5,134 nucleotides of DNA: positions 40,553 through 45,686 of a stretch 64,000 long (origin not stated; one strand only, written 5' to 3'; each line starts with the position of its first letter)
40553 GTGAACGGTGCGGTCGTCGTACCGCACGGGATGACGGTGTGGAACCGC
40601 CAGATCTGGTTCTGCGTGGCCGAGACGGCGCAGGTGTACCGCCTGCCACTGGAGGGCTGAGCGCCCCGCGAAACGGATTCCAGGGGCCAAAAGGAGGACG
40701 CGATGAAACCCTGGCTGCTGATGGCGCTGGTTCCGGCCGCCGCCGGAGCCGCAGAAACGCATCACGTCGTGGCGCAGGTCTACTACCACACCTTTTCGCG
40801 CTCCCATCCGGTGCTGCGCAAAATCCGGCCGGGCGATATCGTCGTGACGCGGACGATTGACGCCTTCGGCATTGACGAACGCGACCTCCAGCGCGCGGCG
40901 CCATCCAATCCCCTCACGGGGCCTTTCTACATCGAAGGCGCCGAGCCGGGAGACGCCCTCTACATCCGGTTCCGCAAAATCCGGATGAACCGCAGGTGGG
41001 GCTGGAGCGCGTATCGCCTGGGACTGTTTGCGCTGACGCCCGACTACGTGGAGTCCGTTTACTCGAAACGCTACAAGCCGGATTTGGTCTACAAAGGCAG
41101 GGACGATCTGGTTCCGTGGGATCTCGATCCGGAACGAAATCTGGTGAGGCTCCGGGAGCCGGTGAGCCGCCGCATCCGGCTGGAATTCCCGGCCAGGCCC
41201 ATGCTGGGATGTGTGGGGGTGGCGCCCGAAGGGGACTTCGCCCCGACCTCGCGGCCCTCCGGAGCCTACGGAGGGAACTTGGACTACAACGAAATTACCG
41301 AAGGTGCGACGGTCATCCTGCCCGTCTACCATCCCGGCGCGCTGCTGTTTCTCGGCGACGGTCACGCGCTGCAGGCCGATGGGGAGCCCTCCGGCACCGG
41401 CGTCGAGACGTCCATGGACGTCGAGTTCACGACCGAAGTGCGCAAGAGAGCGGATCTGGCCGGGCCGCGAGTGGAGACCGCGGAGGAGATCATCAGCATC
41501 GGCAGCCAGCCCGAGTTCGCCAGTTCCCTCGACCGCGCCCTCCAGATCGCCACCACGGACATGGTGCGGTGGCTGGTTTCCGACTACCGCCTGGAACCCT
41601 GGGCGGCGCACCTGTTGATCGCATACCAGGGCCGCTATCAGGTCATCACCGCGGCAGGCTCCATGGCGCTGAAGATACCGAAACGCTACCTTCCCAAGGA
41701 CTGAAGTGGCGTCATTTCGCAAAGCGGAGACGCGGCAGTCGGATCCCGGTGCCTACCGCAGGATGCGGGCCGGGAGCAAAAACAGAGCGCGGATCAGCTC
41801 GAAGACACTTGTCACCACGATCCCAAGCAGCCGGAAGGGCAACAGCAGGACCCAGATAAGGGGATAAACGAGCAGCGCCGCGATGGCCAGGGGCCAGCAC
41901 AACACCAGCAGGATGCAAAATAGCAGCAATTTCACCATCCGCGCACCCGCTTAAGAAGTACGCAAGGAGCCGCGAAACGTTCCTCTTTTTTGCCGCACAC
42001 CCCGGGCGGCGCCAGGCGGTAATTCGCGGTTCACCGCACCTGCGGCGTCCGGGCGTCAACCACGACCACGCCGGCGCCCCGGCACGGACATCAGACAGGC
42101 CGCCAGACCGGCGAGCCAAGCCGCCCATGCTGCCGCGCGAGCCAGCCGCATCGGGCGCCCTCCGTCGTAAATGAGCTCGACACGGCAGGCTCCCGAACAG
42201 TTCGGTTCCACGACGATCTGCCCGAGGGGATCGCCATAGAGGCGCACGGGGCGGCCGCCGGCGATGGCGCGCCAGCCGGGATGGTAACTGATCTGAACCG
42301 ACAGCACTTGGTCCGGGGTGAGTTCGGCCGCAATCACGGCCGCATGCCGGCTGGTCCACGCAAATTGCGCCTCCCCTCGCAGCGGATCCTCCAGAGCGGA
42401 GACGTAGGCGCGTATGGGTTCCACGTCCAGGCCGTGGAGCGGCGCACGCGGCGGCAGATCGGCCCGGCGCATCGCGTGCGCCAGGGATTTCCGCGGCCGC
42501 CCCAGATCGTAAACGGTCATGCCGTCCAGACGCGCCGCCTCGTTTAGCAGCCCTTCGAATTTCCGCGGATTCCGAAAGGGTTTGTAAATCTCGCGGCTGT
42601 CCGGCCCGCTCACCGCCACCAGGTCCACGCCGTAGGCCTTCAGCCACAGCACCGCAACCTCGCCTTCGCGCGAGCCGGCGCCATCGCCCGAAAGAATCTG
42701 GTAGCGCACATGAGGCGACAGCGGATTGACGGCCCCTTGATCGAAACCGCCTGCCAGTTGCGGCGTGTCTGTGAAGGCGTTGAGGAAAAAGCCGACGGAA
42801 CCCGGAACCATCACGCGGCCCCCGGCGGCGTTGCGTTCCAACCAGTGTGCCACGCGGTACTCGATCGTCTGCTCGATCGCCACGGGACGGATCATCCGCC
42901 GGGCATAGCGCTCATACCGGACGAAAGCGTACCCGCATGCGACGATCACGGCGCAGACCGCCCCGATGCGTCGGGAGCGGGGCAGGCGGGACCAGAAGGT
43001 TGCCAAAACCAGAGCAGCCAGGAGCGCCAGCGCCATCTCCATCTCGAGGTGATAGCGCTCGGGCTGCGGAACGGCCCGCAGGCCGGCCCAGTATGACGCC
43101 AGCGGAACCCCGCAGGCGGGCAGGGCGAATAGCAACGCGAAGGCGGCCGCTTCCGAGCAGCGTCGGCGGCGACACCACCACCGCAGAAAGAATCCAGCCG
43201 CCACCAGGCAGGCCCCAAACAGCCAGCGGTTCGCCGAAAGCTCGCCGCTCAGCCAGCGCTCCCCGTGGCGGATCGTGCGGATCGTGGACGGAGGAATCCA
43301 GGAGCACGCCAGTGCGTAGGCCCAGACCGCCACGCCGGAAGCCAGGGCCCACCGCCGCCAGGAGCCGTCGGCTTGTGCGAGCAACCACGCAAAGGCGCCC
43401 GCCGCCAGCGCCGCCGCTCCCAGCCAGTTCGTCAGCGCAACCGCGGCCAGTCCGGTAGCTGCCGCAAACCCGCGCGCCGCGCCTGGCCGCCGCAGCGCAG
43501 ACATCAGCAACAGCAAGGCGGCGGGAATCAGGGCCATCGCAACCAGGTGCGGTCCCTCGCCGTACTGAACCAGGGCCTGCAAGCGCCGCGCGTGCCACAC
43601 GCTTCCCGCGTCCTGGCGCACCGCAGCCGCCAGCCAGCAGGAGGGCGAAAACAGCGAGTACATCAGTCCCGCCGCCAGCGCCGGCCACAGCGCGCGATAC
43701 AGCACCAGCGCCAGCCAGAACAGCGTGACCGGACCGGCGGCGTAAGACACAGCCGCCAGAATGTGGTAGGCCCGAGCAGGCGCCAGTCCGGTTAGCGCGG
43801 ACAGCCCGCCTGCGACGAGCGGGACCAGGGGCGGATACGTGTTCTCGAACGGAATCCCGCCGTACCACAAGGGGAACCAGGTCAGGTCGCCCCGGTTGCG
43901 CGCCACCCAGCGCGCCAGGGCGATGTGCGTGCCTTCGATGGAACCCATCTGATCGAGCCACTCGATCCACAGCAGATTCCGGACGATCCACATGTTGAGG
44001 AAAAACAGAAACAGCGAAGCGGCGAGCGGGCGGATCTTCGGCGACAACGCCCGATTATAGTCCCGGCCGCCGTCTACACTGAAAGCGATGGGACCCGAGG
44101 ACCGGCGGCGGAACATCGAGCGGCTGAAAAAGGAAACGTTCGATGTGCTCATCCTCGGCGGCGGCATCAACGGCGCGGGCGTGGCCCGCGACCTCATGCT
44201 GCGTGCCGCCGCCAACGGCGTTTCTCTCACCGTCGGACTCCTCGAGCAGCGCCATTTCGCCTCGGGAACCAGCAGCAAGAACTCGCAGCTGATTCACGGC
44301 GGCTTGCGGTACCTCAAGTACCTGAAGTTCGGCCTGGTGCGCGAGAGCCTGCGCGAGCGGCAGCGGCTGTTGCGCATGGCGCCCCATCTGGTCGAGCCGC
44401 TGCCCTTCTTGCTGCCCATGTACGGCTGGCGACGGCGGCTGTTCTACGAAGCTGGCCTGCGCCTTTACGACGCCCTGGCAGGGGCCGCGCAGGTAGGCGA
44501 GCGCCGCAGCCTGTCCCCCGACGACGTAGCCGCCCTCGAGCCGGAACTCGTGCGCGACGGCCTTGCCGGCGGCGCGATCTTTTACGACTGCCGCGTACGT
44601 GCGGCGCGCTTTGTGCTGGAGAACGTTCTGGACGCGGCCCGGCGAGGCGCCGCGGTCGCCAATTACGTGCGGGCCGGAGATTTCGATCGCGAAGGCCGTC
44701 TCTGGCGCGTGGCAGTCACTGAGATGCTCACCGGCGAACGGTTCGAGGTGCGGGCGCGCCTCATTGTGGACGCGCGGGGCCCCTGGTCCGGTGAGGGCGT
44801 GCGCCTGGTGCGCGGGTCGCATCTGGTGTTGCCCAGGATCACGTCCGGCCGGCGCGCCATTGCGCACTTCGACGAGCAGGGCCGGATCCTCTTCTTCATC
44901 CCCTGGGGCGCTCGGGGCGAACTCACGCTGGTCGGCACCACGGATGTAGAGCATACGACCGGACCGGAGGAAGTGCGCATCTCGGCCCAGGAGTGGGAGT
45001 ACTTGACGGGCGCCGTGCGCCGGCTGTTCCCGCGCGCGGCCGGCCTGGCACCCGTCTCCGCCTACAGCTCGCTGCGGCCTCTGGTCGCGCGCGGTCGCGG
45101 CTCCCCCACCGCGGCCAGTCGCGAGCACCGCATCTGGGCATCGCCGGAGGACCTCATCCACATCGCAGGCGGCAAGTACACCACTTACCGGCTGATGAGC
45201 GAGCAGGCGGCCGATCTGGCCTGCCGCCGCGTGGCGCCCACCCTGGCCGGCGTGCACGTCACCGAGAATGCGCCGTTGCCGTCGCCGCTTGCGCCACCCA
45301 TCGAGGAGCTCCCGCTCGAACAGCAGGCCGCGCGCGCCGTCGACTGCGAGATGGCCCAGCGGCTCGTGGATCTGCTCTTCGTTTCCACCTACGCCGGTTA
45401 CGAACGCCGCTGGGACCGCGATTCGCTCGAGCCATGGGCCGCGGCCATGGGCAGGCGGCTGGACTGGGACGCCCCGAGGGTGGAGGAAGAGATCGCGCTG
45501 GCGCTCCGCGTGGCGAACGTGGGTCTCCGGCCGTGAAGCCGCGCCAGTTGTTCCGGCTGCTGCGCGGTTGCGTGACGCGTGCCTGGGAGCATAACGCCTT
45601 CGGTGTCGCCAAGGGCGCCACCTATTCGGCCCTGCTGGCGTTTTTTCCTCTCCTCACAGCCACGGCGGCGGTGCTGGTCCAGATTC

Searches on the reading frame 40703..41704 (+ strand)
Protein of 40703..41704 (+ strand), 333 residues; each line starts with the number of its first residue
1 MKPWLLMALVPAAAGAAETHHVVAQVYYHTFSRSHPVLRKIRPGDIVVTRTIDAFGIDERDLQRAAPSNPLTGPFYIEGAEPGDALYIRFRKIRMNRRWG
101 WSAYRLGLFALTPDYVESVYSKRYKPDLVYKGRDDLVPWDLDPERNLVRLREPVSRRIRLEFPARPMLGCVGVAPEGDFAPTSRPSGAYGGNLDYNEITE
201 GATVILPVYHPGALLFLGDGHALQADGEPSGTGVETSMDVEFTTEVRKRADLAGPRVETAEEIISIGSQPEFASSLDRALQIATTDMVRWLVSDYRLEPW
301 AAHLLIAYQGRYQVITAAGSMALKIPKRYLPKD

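Call 26: search_protein_families(library=pfam, proteins=[window:40703-41704:+], max_evalue=0.00001)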
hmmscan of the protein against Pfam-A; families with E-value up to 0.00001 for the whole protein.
window:40703-41704:+ (333 aa): 1 family
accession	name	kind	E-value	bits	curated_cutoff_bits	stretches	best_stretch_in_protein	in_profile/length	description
PF03069.20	FmdA_AmdA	-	2.1e-20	73.4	27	2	188-249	208-270/373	Acetamidase/Formamidase family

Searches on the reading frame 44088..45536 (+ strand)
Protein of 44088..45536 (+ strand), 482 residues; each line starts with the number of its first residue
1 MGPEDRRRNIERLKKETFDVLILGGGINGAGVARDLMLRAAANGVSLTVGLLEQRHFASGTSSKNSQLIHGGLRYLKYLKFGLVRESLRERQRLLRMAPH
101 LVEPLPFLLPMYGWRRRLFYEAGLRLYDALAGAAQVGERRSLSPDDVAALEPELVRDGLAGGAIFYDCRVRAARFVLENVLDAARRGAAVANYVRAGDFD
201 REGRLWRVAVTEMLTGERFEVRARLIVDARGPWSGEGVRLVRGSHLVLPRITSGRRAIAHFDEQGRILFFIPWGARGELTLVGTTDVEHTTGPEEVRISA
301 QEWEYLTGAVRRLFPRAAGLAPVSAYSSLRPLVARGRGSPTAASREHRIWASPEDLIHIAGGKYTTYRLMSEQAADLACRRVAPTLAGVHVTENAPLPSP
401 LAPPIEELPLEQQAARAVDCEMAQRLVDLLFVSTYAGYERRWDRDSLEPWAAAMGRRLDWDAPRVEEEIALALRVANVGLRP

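Call 26: search_protein_families(library=pfam, proteins=[window:44088-45536:+], max_evalue=0.00001)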
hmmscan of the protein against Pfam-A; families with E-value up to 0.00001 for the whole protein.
window:44088-45536:+ (482 aa): 1 family
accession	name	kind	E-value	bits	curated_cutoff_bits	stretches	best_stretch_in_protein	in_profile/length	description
PF01266.30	DAO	-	1.5e-44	153.4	27.9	1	19-361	1-334/353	FAD dependent oxidoreductase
